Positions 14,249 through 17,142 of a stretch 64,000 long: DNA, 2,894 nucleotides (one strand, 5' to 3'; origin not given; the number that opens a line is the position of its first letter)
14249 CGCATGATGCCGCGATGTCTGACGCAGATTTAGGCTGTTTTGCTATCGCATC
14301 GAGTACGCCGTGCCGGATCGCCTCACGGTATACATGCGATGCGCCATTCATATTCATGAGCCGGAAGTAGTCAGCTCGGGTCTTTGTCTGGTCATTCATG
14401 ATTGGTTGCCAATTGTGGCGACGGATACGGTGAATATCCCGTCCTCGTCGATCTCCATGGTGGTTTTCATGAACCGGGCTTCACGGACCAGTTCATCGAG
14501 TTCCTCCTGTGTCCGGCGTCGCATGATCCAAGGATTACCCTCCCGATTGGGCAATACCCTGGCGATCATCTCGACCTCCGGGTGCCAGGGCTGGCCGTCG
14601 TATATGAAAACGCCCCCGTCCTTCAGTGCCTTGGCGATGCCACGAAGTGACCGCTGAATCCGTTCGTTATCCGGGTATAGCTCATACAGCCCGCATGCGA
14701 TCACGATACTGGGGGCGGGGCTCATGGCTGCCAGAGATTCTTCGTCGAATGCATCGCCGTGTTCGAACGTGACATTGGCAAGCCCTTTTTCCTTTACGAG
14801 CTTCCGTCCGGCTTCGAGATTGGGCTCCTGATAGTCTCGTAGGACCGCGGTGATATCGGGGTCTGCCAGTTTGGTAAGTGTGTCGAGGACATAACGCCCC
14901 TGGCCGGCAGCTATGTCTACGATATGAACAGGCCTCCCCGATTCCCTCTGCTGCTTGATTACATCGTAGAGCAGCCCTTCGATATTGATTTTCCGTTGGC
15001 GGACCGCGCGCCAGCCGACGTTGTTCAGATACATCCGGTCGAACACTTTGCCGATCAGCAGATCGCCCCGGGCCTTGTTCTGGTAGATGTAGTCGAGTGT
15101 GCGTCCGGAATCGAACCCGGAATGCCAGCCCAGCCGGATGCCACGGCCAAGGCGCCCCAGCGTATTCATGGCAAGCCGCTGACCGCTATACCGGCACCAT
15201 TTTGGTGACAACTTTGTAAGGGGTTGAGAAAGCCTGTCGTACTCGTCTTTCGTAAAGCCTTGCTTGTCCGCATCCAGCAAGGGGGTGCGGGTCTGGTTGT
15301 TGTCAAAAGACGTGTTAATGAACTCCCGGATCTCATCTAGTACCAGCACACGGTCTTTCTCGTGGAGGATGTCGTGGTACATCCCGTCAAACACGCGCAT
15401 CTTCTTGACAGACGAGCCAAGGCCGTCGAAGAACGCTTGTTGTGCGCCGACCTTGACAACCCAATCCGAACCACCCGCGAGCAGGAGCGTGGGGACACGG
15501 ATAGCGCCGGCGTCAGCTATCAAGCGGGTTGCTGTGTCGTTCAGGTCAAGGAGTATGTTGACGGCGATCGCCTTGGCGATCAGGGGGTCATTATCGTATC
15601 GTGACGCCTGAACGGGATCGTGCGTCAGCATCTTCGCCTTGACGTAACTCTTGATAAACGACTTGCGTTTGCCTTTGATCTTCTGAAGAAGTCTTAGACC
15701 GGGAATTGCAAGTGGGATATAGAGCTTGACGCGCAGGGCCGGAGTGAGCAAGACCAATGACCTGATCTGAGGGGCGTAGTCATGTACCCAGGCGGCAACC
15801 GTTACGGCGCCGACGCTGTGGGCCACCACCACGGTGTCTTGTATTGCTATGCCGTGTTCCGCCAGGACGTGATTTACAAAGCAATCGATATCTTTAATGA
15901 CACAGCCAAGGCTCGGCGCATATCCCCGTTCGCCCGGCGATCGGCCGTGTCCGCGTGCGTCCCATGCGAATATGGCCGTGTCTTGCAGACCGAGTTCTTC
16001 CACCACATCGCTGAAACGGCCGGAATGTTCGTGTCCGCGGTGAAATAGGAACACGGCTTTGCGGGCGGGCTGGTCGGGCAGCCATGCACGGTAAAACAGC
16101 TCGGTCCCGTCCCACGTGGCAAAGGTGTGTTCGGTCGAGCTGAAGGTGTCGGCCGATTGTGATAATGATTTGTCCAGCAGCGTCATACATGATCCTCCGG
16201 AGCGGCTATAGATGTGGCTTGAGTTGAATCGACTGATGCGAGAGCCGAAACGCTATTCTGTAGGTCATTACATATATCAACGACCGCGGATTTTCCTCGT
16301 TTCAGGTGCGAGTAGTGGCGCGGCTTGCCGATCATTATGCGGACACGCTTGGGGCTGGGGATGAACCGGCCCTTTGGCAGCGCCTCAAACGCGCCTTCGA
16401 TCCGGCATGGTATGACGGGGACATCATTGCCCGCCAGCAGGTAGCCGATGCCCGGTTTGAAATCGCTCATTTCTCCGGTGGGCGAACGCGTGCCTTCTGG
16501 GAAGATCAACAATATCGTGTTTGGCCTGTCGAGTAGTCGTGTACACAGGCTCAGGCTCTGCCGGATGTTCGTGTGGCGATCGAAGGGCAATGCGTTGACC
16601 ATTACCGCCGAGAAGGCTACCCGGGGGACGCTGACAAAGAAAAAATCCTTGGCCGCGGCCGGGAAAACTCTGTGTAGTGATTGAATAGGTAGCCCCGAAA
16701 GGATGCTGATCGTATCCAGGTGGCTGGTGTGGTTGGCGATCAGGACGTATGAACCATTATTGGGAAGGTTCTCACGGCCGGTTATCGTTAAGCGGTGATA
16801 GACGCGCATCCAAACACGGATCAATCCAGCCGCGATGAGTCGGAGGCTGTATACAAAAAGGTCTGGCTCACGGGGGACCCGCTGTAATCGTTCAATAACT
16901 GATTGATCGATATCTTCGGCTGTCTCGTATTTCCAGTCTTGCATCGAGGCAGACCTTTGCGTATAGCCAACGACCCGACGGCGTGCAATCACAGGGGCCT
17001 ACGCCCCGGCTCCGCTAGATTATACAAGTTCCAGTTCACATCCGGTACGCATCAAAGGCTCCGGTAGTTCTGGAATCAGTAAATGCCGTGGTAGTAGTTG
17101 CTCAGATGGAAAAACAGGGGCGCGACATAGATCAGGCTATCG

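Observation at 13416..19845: Self-contained CDP-diacylglycerol-dependent lipid operon with two methyltransferases and a lipase-like domain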

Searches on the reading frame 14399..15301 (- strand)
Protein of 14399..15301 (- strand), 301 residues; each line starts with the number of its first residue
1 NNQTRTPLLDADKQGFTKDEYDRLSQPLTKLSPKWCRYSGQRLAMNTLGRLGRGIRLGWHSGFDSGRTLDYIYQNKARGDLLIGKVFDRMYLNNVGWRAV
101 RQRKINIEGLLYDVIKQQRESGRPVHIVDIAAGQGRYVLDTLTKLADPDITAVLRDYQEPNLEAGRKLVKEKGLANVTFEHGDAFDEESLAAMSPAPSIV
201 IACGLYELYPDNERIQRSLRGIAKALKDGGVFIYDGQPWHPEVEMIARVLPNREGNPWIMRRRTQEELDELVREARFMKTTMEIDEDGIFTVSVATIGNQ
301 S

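Call 36: search_solved_structures(query=A1, max_evalue=1, show_alignments=2)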
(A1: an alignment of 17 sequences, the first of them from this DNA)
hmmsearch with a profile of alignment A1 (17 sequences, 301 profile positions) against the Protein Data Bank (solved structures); distinct sequences matched with E-value up to 1: 18.
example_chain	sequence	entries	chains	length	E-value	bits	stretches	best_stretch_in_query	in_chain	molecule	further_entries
9sls_A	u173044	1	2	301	4.4e-05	26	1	126-284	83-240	Methyltransferase type 12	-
4htf_A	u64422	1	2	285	0.014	17.8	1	122-211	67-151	S-adenosylmethionine-dependent methyltransferase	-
8joz_A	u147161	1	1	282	0.016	17.5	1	122-211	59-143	tRNA 5-carboxymethoxyuridine methyltransferase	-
1wzn_A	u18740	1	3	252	0.027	16.8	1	107-235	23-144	SAM-dependent methyltransferase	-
9sm3_A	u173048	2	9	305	0.12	14.7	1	125-284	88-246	Methyltransferase domain protein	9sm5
7qos_A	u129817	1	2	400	0.14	14.5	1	126-243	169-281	Cyclopropane-fatty-acyl-phospholipid synthase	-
2b3t_A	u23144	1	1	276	0.2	14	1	111-188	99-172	Protein methyltransferase hemK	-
1t43_A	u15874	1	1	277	0.2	14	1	111-188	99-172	Protein methyltransferase hemK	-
4obb_A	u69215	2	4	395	0.38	13.1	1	157-205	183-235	Amino acid/amide ABC transporter substrate-binding protein, HAAT family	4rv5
4nqr_A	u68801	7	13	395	0.38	13.1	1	157-205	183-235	Amino acid/amide ABC transporter substrate-binding protein, HAAT family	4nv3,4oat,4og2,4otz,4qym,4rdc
5f8c_A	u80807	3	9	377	0.42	12.9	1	125-233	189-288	Methyltransferase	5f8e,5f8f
7wmt_A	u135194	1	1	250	0.53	12.6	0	127-171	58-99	Nicotinamide N-methyltransferase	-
3sm3_A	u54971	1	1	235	0.57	12.5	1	126-243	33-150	SAM-dependent methyltransferases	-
7egu_A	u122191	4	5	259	0.58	12.5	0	127-171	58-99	Nicotinamide N-methyltransferase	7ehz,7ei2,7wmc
21jx_A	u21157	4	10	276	0.67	12.3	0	127-171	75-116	Nicotinamide N-methyltransferase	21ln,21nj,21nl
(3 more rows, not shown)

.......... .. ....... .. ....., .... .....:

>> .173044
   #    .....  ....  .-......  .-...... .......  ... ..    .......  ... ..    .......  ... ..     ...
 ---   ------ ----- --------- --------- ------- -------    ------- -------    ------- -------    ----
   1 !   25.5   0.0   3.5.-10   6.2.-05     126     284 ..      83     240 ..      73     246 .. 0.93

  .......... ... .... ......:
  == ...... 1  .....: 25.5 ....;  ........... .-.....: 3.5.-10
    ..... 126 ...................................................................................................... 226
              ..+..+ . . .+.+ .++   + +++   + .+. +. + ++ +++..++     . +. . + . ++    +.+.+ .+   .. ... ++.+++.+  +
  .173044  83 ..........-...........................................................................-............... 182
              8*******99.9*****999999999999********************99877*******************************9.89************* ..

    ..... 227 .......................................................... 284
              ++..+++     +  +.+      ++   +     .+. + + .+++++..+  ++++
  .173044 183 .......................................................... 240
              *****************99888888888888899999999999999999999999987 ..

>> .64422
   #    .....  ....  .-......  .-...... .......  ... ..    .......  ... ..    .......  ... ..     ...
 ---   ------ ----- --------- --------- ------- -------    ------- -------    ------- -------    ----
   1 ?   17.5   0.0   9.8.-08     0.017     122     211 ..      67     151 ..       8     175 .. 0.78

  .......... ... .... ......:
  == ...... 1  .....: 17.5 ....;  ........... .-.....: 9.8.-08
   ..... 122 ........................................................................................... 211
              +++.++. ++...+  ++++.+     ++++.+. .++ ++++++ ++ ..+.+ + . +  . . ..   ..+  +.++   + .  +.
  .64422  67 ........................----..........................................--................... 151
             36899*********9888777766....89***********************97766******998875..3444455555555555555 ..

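Call 63: search_protein_representatives(protein=window:14399-15301:-)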
Query: 301 residues. Proteins with E-value up to 0.001 (for the whole library): 934; up to 1e-10: 596; up to 1e-30: 224. The best 150 are listed.
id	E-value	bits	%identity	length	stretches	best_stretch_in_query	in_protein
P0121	2.4e-91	322.3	52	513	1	8-295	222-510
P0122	8.3e-88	310.7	50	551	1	4-295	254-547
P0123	1.0e-84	300.6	51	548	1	3-295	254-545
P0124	1.1e-84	300.5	51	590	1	13-295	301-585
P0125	1.2e-83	297.1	48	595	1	7-295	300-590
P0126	5.1e-83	295.0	50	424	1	7-295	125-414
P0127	1.8e-81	289.9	46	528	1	5-295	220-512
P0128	1.9e-81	289.8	53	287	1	44-296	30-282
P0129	5.1e-80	285.1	50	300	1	32-297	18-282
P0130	8.3e-80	284.4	51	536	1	8-277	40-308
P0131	3.3e-79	282.5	49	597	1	9-295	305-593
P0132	5.9e-78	278.4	51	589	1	32-296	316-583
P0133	5.4e-77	275.2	48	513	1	8-295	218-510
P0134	1.1e-76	274.1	49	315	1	20-295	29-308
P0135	1.6e-76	273.7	47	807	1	6-295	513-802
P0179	3.1e-62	226.7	49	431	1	5-222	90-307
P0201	1.4e-55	204.9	48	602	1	53-277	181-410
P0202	1.5e-55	204.8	45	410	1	44-281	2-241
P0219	2.9e-51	190.7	43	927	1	9-295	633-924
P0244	7.2e-46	173.0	36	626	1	44-294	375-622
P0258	2.7e-43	164.6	44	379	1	45-279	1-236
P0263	3.2e-42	161.0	45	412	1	90-295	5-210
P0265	4.7e-42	160.5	55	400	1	149-288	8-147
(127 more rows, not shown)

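Call 64: search_protein_families(library=pfam, proteins=[P0135, P0219, P0130, P0201, P0263, P0265, P0202, P0258, P0244, P0179], max_evalue=0.001)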
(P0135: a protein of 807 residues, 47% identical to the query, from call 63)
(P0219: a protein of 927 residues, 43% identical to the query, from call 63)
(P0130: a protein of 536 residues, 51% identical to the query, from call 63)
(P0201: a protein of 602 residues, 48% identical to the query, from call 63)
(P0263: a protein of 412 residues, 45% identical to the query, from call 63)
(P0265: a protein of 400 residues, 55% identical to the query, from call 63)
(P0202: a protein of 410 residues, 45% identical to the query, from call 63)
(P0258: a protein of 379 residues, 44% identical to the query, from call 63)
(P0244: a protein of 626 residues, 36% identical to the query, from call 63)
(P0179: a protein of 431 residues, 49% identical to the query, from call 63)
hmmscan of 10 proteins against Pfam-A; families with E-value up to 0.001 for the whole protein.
P0135 (807 aa): 5 families
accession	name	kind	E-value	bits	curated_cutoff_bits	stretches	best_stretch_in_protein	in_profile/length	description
PF12147.14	Methyltransf_20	-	6.6e-123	410.2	21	1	498-804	1-309/309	Putative methyltransferase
PF12146.15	Hydrolase_4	-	4.6e-62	209.9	27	1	255-490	4-239/239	Serine aminopeptidase, S33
PF00561.26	Abhydrolase_1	-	1.2e-07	32.1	25.8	1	277-363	22-102/245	alpha/beta hydrolase fold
PF01066.26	CDP-OH_P_transf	-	1.7e-05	25.7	22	1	36-186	3-138/152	CDP-alcohol phosphatidyltransferase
PF13847.12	Methyltransf_31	-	5.7e-05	23.3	27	1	632-695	5-67/145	Methyltransferase domain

P0219 (927 aa): 8 families
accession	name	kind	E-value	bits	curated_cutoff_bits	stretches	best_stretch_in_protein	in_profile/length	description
PF12147.14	Methyltransf_20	-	1.8e-88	297.1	21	1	617-926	3-309/309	Putative methyltransferase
PF12146.15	Hydrolase_4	-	2.7e-54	184.4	27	1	372-607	3-239/239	Serine aminopeptidase, S33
PF00561.26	Abhydrolase_1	-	3.8e-10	40.3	25.8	1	377-605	3-243/245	alpha/beta hydrolase fold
PF12697.13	Abhydrolase_6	-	1.1e-06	30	26.3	1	377-582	2-188/217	Alpha/beta hydrolase family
PF13847.12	Methyltransf_31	-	2e-06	28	27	1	750-883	1-127/145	Methyltransferase domain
PF08242.18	Methyltransf_12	-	2.2e-05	25.5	30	1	757-861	1-98/98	Methyltransferase domain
PF13649.12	Methyltransf_25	-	0.00013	23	27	1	757-859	2-97/97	Methyltransferase domain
PF02129.25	Peptidase_S15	-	0.00051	20.2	23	0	384-421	46-72/262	X-Pro dipeptidyl-peptidase (S15 family)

P0130 (536 aa): 1 family
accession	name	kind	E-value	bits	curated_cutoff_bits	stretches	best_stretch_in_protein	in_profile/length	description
PF12147.14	Methyltransf_20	-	3.6e-124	414.4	21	1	24-310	1-291/309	Putative methyltransferase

P0201 (602 aa): 2 families
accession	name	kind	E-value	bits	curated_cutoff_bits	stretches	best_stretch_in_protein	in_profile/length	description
PF12147.14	Methyltransf_20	-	5.2e-95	318.6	21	1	182-407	64-286/309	Putative methyltransferase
PF12146.15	Hydrolase_4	-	0.00017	21.4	27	1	14-52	142-180/239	Serine aminopeptidase, S33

P0263 (412 aa): 1 family
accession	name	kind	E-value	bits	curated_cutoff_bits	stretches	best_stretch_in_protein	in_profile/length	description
PF12147.14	Methyltransf_20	-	3.8e-58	197.5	21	1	5-209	100-306/309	Putative methyltransferase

P0265 (400 aa): 4 families
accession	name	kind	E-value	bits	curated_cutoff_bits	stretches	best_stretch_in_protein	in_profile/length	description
PF12147.14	Methyltransf_20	-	1.4e-56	192.4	21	1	3-149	154-302/309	Putative methyltransferase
PF01569.27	PAP2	-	7.2e-09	35.9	27.2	1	245-356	6-124/130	PAP2 superfamily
PF14378.12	PAP2_3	-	4.1e-06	27.2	27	1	279-352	116-190/190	PAP2 superfamily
PF13847.12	Methyltransf_31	-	0.00062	19.9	27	1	7-95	27-111/145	Methyltransferase domain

P0202 (410 aa): 1 family
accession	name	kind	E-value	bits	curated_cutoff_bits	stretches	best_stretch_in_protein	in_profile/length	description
PF12147.14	Methyltransf_20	-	5.6e-71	239.7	21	1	4-241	56-293/309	Putative methyltransferase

P0258 (379 aa): 1 family
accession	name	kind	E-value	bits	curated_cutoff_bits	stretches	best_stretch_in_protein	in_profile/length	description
PF12147.14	Methyltransf_20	-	1.1e-72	245.2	21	2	103-236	158-291/309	Putative methyltransferase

P0244 (626 aa): 6 families
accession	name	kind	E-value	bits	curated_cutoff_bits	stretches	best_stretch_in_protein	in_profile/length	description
PF12147.14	Methyltransf_20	-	4e-58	197.4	21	1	355-623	31-307/309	Putative methyltransferase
PF13847.12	Methyltransf_31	-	9.1e-08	32.3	27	1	454-566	3-113/145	Methyltransferase domain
PF12641.12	Flavodoxin_3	-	6.5e-07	29.7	27.5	1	215-327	1-111/160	Flavodoxin domain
PF13649.12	Methyltransf_25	-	1e-06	29.8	27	1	458-558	1-97/97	Methyltransferase domain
PF01209.24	Ubie_methyltran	-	7.5e-05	22.6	20.1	1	449-578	44-166/233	ubiE/COQ5 methyltransferase family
PF00258.30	Flavodoxin_1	-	0.00032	21.3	25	0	216-237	1-22/143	Flavodoxin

P0179 (431 aa): 5 families
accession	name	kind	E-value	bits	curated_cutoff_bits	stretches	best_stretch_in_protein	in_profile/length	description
PF12147.14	Methyltransf_20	-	6.1e-77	259.3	21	1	77-307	2-233/309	Putative methyltransferase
PF12146.15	Hydrolase_4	-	1.8e-13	50.8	27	1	2-68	173-239/239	Serine aminopeptidase, S33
PF13847.12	Methyltransf_31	-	4.7e-09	36.5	27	1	207-304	2-97/145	Methyltransferase domain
PF13649.12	Methyltransf_25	-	6.5e-06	27.2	27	1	212-297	1-80/97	Methyltransferase domain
PF01209.24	Ubie_methyltran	-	9.5e-05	22.3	20.1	1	199-304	38-139/233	ubiE/COQ5 methyltransferase family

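Call 79: predict_structure(alignment_id=A3)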
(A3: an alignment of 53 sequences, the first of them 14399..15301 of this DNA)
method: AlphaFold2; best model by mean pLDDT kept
length: 301 residues; sequences in the alignment: 53
mean_pLDDT: 94.1   pTM: 0.91
mean pLDDT of the five models: 94.1, 93.6, 93.2, 92.9, 92.2
residues with pLDDT >= 90: 278; 70-90: 16; 50-70: 3; < 50: 4
segments of 3 or more residues with pLDDT < 50: 1-3
pLDDT, mean of each block of 10 residues (from residue 1): 70 94 96 97 92 93 89 93 92 95 98 97 97 96 97 96 97 98 98 97 94 97 96 96 95 92 95 97 96 88 37
secondary structure, 60 per line:
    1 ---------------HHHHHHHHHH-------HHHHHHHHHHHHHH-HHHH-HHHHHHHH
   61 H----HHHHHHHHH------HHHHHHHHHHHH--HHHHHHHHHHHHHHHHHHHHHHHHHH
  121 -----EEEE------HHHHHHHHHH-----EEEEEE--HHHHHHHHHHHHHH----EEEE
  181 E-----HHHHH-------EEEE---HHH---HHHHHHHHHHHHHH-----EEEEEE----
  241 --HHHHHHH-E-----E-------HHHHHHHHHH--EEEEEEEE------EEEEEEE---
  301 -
elements in order: H16-25 H33-46 H48-51 H53-61 H66-74 H81-92 H95-120 E126-129 H136-145 E151-156 H159-172 E177-181 H187-191 E199-202 H212-225 E231-236 H243-249 H265-274 E277-284 E291-297

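Call 81: fold_search(model_id=the predicted structure, library=pdb)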
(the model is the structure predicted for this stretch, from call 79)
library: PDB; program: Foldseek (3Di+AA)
matches with E <= 10: 1952; with E <= 0.001: 856
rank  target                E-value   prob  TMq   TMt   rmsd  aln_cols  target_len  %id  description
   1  3ocj                  4.7e-11  1.00  0.64  0.64   8.4       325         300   18  The crystal structure of a possilbe exported protein from Bordetella parapertussis (released 2010-10-06)
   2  1qzz                  2.3e-10  1.00  0.50  0.45  15.0       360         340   16  Crystal structure of aclacinomycin-10-hydroxylase (RdmB) in complex with S-adenosyl-L-methionine (SAM) (released 2003-11-25)
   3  1xds_A                2.9e-10  1.00  0.51  0.46  15.2       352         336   16  Crystal structure of Aclacinomycin-10-hydroxylase (RdmB) in complex with S-adenosyl-L-methionine (SAM) and 11-deoxy-be (released 2004-11-23)
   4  1xds_B                2.9e-10  1.00  0.48  0.45  16.8       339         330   16  Crystal structure of Aclacinomycin-10-hydroxylase (RdmB) in complex with S-adenosyl-L-methionine (SAM) and 11-deoxy-be (released 2004-11-23)
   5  4d7k_A                6.9e-10  1.00  0.45  0.41  11.0       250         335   17  Crystal structure of N,N-8-amino-8-demethyl-D-riboflavin dimethyltransferase (RosA) from Streptomyces davawensis (released 2016-01-13)
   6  2ip2_A                6.9e-10  1.00  0.46  0.42  14.5       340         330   16  Structure of the Pyocyanin Biosynthetic Protein PhzM (released 2006-10-24)
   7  4qvg_B                8.1e-10  1.00  0.46  0.42  16.7       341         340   14  Crystal structure of S-adenosylmethionine-dependent methyltransferase SibL in its apo form (released 2015-05-27)
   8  3mcz_A                9.5e-10  1.00  0.49  0.43  13.5       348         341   15  The Structure of an O-methyltransferase family protein from Burkholderia thailandensis. (released 2010-05-26)
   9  3mcz_B                1.1e-09  1.00  0.50  0.46  13.1       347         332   14  The Structure of an O-methyltransferase family protein from Burkholderia thailandensis. (released 2010-05-26)
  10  4d7k_D                1.2e-09  1.00  0.45  0.41  11.1       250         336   16  Crystal structure of N,N-8-amino-8-demethyl-D-riboflavin dimethyltransferase (RosA) from Streptomyces davawensis (released 2016-01-13)
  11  9j56_B                1.5e-09  1.00  0.50  0.47  15.3       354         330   18  Functional Investigation of the SAM-Dependent Methyltransferases Rdmb in Anthracycline Biosynthesis (released 2024-11-06)
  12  1tw3_A                2.1e-09  1.00  0.45  0.41   3.9       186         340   18  Crystal structure of Carminomycin-4-O-methyltransferase (DnrK) in complex with S-adenosyl-L-homocystein (SAH) and 4-me (released 2004-09-14)
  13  1tw2_A                2.1e-09  1.00  0.48  0.43  16.7       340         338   16  Crystal structure of Carminomycin-4-O-methyltransferase (DnrK) in complex with S-adenosyl-L-homocystein (SAH) and 4-me (released 2004-09-14)
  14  6clx_B                2.4e-09  1.00  0.48  0.43  14.7       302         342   15  Crystal structure of TnmH in complex with SAM (released 2019-03-06)
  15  9j56_A                3.1e-09  1.00  0.50  0.45  16.7       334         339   16  Functional Investigation of the SAM-Dependent Methyltransferases Rdmb in Anthracycline Biosynthesis (released 2024-11-06)
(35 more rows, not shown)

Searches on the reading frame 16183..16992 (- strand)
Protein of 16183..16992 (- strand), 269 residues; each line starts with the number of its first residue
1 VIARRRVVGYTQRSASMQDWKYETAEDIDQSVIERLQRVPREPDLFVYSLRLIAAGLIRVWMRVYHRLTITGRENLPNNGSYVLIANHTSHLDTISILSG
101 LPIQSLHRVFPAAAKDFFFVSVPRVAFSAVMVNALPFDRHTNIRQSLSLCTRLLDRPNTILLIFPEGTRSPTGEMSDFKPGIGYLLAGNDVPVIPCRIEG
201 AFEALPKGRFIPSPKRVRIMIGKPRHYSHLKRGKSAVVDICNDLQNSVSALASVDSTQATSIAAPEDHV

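Call 3: search_protein_families(library=pfam, proteins=[window:16183-16992:-], max_evalue=0.01)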
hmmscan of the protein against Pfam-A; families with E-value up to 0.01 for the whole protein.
window:16183-16992:- (269 aa): 1 family
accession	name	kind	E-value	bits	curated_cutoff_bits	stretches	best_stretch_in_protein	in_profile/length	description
PF01553.26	Acyltransferase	-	5.2e-22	78.5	23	1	67-198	1-131/132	Acyltransferase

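Call 4: search_protein_families(library=ncbifam, proteins=[window:16183-16992:-], max_evalue=0.01)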
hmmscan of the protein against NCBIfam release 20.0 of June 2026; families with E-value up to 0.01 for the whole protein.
window:16183-16992:- (269 aa): 6 families
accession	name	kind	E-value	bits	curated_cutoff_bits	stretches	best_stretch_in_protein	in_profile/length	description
NF006386.0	PRK08633.1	equivalog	5.6e-18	64.1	1221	1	57-204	418-557/1147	acyl-[ACP]--phospholipid O-acyltransferase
TIGR00530.1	AGP_acyltrn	subfamily_domain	4.7e-13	49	102.95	1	70-196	6-127/130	1-acylglycerol-3-phosphate O-acyltransferase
NF005959.0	PRK08043.1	equivalog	2.8e-10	39.1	886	1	56-201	4-140/719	bifunctional acyl-ACP--phospholipid O-acyltransferase/long-chain-fatty-acid--ACP ligase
NF005291.0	PRK06814.1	equivalog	3.4e-10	38.5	1349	1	57-201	430-566/1140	acyl-[ACP]--phospholipid O-acyltransferase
NF010621.0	PRK14014.1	domain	9.6e-06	24.9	186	1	62-96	67-103/301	acetyltransferase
NF058536.1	LPAAT_acyl_YihG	equivalog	0.00015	21.2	260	1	60-97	60-99/290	1-acylglycerol-3-phosphate O-acyltransferase, YihG family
